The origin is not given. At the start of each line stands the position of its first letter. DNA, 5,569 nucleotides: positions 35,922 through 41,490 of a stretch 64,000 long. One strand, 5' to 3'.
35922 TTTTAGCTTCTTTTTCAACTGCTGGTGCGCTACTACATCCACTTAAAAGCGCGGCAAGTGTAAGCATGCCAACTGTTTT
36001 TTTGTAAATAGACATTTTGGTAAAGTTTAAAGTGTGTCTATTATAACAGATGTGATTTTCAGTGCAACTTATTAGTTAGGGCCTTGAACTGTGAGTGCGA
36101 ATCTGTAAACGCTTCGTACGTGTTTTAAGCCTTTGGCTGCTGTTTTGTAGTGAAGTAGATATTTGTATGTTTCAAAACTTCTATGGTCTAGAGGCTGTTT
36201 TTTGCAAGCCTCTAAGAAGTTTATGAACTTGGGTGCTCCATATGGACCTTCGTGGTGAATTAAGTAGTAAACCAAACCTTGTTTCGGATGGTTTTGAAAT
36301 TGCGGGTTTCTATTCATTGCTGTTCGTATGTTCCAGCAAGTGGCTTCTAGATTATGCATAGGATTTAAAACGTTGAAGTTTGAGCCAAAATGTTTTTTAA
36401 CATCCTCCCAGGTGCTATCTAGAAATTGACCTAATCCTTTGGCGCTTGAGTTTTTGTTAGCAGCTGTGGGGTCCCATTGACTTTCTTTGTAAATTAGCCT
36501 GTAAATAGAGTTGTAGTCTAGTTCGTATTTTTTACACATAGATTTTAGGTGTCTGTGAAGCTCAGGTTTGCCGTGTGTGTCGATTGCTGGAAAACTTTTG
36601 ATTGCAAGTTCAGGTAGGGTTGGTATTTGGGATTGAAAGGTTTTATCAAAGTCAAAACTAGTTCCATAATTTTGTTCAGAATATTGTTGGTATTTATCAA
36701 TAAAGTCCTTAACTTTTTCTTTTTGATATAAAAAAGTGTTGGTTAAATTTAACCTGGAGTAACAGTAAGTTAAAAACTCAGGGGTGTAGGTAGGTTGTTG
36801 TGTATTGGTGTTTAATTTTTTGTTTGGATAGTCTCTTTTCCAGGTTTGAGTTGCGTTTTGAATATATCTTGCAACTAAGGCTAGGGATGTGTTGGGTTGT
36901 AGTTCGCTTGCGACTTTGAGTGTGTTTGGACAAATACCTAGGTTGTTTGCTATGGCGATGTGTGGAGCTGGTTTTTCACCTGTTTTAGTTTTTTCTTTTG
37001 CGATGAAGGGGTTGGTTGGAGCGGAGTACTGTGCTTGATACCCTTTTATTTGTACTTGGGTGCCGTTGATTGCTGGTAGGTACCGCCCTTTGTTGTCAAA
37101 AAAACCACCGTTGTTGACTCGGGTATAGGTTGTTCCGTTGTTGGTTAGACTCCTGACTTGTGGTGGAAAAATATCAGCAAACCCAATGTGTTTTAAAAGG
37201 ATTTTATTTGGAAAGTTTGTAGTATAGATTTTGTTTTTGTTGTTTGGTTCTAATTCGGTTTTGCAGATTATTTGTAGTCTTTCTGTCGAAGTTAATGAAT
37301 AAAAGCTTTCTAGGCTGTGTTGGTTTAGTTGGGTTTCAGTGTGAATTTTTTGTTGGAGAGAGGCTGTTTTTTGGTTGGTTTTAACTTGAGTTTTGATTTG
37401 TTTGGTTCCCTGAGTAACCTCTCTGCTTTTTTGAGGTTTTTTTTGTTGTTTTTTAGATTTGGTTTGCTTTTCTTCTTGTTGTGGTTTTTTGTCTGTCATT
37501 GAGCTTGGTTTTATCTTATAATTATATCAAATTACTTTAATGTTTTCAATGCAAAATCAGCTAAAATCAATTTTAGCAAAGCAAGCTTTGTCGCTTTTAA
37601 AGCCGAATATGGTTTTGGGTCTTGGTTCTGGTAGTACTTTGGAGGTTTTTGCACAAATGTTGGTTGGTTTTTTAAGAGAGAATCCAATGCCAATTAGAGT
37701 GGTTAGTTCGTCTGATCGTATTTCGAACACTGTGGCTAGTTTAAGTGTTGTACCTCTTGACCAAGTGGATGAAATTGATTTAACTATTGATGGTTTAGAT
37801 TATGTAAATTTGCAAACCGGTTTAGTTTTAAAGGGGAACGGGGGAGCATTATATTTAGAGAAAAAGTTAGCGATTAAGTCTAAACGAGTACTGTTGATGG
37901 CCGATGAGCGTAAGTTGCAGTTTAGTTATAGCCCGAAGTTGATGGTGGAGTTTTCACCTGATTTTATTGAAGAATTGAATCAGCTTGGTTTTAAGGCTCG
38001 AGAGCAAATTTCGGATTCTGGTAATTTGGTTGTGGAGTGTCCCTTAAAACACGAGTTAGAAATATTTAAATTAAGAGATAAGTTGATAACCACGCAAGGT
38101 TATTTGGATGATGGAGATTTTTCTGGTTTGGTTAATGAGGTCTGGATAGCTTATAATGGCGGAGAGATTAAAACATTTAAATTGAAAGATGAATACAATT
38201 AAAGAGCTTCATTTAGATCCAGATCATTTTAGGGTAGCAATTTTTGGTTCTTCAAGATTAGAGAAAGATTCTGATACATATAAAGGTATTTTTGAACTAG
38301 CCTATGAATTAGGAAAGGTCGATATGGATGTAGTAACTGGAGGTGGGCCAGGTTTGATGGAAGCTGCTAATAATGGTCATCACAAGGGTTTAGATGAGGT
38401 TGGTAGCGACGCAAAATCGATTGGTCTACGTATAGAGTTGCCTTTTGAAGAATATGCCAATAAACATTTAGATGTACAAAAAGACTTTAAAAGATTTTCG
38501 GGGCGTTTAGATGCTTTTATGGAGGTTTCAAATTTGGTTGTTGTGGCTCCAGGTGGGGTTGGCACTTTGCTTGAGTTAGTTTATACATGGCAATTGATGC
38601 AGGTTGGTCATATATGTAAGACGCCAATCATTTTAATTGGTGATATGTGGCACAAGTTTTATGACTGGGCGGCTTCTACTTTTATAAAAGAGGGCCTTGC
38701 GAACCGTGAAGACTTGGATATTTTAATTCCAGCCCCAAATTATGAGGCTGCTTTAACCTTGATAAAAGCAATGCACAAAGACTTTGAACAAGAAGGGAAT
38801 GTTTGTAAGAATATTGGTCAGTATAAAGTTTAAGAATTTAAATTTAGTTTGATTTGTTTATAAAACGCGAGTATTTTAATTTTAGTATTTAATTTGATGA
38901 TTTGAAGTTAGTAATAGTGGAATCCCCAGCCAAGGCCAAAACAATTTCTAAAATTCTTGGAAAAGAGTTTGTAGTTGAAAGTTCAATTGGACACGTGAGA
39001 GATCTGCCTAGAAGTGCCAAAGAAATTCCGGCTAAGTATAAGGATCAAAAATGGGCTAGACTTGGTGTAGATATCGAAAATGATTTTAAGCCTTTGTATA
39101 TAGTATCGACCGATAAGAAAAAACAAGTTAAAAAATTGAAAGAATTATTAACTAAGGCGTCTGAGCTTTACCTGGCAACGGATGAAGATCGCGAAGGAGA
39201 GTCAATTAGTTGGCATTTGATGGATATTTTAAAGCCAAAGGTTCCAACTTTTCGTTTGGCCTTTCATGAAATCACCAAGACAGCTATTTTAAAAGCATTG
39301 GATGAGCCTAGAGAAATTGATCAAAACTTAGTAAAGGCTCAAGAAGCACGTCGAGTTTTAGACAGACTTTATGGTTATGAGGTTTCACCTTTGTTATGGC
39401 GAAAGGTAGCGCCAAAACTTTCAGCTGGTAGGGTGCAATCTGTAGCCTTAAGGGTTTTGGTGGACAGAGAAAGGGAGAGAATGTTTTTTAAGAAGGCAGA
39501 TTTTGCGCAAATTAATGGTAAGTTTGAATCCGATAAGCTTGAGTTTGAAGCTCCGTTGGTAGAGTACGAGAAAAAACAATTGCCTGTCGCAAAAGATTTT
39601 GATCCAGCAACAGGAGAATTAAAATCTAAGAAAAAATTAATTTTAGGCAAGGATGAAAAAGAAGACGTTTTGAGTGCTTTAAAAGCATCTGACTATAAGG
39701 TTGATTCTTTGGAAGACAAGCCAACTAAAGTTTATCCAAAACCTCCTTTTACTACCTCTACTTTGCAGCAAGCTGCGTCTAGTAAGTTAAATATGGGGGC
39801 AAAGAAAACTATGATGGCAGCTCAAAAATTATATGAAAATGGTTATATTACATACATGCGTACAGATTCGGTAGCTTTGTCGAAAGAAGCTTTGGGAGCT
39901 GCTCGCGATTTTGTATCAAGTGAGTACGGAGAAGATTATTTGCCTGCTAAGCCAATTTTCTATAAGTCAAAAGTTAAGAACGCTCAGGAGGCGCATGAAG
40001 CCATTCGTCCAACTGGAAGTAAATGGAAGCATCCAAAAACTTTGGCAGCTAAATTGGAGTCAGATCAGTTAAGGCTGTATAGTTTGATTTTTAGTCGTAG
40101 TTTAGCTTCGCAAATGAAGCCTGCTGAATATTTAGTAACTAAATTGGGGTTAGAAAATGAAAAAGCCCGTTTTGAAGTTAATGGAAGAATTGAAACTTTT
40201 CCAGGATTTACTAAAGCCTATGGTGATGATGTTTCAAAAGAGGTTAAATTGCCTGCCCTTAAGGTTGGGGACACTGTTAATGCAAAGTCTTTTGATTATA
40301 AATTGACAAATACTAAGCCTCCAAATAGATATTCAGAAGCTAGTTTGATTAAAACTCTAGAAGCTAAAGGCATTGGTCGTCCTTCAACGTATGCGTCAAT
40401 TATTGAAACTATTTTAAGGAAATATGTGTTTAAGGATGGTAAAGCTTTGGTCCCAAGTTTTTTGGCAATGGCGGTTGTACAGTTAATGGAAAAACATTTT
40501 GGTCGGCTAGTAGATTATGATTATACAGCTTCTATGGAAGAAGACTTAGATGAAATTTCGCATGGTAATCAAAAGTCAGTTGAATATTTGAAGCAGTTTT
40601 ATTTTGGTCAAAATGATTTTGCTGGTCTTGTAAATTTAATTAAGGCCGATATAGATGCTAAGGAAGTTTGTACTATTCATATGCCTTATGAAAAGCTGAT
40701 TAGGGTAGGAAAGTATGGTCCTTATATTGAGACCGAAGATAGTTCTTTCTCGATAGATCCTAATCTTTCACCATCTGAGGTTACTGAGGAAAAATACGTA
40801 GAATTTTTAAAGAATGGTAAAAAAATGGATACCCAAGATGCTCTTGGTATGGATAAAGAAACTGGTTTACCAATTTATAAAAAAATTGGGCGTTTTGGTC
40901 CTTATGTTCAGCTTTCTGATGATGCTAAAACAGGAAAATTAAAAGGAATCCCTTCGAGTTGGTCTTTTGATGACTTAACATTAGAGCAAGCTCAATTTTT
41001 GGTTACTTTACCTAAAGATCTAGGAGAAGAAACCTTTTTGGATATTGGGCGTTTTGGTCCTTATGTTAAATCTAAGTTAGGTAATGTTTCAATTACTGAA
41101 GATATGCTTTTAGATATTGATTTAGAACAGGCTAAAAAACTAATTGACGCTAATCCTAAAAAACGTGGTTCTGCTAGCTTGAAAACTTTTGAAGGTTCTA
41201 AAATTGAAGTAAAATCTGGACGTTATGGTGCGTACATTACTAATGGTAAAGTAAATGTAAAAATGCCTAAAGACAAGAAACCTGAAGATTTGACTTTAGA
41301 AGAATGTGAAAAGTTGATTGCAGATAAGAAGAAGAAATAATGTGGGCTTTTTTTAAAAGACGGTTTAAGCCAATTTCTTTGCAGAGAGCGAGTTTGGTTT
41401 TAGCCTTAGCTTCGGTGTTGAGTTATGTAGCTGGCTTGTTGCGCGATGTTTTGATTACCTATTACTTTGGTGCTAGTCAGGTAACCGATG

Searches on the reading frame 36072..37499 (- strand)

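Call 25: search_protein_families(library=pfam, proteins=[window:36072-37499:-], max_evalue=0.001)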
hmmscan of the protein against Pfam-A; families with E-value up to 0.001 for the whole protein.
window:36072-37499:- (475 aa): 2 families
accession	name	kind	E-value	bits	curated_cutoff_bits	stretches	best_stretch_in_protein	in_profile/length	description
PF01464.25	SLT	-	1.1e-08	35.1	21.3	1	323-396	8-81/117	Transglycosylase SLT domain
PF19489.4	SLT_4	-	7.2e-05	22.9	27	1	311-421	31-151/184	Transglycosylase SLT domain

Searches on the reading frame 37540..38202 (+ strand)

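Call 39: search_protein_families(library=pfam, proteins=[window:37540-38202:+], max_evalue=0.001)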
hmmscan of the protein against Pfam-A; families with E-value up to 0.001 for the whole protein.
window:37540-38202:+ (220 aa): 2 families
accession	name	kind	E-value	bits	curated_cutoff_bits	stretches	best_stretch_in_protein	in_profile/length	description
PF06026.20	Rib_5-P_isom_A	-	3.2e-19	69.6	26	1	54-207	2-172/173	Ribose 5-phosphate isomerase A (phosphoriboisomerase A)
PF00455.28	DeoRC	-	2.2e-05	24.9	31.8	0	7-43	4-40/160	DeoR C terminal sensor domain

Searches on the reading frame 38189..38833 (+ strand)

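Call 39: search_protein_families(library=pfam, proteins=[window:38189-38833:+], max_evalue=0.001)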
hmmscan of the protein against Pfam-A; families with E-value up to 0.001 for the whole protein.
window:38189-38833:+ (214 aa): 2 families
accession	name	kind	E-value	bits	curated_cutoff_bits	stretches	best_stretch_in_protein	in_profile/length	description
PF03641.19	Lysine_decarbox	-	4e-16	59.8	27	1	57-190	1-129/131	Possible lysine decarboxylase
PF18306.6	LDcluster4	-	4.2e-07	30.1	26.3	1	15-136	3-116/151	SLOG cluster4 family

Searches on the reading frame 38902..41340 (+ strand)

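Call 39: search_protein_families(library=pfam, proteins=[window:38902-41340:+], max_evalue=0.001)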
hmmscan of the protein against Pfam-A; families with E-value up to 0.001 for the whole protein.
window:38902-41340:+ (812 aa): 3 families
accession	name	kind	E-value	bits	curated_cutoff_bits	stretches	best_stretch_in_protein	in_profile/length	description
PF01131.25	Topoisom_bac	-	4.7e-118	395.2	35.1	1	139-563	2-410/411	DNA topoisomerase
PF13368.11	Toprim_C_rpt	-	2.4e-43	146.3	22.3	3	764-811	4-51/57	Topoisomerase C-terminal repeat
PF01751.28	Toprim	-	1.2e-21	77.1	23.1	1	2-124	1-96/96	Toprim domain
